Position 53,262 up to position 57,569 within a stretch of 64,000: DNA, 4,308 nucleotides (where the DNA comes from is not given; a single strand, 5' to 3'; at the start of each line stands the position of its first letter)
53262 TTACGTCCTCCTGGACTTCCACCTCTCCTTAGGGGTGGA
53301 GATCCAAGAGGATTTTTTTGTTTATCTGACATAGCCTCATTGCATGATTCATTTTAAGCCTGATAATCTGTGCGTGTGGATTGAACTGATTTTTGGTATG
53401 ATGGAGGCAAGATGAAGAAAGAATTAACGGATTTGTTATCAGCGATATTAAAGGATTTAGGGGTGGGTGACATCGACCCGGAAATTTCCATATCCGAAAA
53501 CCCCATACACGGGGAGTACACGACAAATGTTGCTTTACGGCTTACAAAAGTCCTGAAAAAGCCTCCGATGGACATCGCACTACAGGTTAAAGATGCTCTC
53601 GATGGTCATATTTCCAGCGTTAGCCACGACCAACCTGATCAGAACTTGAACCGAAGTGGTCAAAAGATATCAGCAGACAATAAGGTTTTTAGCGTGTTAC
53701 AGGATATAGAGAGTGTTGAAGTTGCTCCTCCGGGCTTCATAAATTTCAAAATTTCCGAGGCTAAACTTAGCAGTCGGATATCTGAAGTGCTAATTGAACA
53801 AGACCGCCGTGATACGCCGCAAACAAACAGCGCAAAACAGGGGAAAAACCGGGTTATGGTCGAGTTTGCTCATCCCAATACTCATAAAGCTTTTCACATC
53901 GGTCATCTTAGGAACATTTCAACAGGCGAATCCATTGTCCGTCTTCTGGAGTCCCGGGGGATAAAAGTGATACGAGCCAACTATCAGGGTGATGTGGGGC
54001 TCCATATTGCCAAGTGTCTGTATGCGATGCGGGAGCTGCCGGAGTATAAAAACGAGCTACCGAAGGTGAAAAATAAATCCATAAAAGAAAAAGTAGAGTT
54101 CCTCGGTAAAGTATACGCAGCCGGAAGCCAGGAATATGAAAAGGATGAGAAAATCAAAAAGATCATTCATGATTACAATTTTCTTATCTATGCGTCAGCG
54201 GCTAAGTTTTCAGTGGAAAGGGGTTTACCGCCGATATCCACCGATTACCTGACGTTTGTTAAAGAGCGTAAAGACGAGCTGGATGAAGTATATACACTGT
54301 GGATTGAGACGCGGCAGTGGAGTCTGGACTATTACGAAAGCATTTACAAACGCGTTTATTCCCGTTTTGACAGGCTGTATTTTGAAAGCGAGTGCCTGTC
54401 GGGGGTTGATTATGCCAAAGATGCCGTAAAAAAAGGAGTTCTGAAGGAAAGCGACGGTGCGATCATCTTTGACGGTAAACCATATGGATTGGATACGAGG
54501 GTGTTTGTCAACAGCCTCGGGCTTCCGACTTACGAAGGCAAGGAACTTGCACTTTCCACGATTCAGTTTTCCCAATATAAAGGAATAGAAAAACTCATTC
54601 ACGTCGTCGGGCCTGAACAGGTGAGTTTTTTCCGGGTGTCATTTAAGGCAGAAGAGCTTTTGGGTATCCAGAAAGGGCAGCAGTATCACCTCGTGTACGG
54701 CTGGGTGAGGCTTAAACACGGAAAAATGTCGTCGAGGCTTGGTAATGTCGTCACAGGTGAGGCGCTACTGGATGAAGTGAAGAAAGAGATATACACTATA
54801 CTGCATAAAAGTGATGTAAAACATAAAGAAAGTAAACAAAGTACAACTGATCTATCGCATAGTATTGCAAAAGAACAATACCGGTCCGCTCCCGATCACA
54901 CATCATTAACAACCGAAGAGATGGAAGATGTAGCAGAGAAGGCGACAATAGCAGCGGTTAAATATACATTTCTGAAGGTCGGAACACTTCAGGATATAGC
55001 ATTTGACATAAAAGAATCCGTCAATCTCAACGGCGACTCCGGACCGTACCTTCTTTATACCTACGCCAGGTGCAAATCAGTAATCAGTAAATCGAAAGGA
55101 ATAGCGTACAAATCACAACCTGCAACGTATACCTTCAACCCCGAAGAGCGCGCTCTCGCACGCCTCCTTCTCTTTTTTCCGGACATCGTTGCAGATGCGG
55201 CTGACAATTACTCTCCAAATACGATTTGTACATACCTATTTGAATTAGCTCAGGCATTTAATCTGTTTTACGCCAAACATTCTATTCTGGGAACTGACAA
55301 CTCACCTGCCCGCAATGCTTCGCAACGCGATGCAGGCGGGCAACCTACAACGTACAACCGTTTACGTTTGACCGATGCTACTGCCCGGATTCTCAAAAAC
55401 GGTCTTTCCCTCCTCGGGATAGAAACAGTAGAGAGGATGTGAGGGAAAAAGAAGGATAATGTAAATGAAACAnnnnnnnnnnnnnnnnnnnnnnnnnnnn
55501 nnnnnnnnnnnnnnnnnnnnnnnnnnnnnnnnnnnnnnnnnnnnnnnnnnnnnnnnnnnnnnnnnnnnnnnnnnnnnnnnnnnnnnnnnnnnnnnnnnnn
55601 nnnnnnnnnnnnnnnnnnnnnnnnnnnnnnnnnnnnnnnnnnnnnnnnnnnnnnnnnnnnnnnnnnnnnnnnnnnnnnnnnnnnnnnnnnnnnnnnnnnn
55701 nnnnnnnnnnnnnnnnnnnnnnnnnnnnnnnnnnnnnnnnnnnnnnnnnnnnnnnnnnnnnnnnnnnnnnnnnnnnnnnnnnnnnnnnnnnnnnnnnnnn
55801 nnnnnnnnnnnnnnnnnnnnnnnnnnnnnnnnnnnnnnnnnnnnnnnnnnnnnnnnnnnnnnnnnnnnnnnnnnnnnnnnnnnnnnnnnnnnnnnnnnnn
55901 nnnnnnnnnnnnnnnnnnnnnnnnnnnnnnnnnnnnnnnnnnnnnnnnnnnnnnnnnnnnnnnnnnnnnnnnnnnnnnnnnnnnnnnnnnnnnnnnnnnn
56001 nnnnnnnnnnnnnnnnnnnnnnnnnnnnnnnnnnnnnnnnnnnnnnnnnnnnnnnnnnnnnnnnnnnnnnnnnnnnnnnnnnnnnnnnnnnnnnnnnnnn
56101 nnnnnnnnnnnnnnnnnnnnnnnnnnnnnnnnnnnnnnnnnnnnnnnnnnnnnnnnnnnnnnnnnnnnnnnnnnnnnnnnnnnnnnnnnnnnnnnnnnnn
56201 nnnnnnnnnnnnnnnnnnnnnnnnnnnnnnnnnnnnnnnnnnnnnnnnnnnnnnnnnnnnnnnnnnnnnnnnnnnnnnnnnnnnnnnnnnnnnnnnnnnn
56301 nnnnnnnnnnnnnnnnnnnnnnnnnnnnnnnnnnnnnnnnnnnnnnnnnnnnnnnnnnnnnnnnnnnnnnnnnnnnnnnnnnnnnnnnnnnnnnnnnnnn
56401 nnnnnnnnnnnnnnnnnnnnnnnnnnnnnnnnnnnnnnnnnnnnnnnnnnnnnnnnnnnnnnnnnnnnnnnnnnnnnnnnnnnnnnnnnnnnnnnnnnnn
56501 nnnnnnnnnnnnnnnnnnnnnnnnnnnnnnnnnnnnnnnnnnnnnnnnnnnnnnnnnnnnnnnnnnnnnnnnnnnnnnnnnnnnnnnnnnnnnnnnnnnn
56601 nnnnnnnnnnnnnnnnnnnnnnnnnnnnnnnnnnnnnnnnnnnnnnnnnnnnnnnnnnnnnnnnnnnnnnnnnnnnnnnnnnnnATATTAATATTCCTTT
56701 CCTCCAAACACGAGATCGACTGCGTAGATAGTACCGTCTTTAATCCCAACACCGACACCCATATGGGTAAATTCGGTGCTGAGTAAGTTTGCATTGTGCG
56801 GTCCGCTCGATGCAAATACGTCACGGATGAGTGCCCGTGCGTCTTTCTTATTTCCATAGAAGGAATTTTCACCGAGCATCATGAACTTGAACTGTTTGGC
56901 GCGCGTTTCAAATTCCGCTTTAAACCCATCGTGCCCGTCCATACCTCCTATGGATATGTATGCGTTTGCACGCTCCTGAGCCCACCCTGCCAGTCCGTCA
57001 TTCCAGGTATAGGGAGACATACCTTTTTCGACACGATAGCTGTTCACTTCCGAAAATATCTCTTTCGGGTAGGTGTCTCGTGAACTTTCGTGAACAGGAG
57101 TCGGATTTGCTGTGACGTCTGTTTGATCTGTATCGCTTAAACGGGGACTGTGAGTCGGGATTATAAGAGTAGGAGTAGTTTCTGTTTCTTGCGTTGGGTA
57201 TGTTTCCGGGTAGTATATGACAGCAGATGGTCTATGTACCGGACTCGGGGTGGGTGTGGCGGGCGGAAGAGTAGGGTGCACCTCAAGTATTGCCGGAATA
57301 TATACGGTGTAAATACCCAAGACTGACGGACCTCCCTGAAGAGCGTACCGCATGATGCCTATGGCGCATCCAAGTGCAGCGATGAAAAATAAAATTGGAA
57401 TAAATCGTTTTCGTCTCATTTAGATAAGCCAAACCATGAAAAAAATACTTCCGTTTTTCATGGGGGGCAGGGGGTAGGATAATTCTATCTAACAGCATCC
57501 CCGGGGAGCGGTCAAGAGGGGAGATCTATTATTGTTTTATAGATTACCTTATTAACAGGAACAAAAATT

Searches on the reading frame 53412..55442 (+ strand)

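Call 44: search_protein_families(library=pfam, proteins=[window:53412-55442:+], max_evalue=0.001)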
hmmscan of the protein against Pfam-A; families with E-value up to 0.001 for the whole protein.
window:53412-55442:+ (676 aa): 4 families
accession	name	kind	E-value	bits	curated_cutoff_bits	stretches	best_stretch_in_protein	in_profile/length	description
PF05746.21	DALR_1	-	1.5e-29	102.9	22.3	1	547-676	1-117/117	DALR anticodon binding domain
PF00750.26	tRNA-synt_1d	-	5.1e-26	91.9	23.3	1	139-470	13-312/349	tRNA synthetases class I (R), catalytic domain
PF03485.21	Arg_tRNA_synt_N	-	3.9e-15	56.7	21.5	1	4-66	2-67/85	Arginyl tRNA synthetase N terminal domain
PF01406.26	tRNA-synt_1e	-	0.00036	20.4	27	0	422-461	237-276/301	tRNA synthetases class I (C) catalytic domain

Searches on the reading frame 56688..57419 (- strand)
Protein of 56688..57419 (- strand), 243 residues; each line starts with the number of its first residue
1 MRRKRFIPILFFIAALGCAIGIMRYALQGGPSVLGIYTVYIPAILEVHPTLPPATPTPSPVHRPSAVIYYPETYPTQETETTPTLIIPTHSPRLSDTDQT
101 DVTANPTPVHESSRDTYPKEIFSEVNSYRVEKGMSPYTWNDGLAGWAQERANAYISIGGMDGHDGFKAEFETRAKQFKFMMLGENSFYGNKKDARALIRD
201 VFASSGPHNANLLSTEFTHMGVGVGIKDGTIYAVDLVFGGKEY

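Call 74: search_protein_families(library=pfam, proteins=[window:56688-57419:-], max_evalue=0.001)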
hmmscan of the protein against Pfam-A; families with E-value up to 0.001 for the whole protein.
window:56688-57419:- (243 aa): 1 family
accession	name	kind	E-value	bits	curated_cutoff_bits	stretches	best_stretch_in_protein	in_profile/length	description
PF00188.32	CAP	-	8.2e-13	49.7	21.1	1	123-230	2-108/117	Cysteine-rich secretory protein family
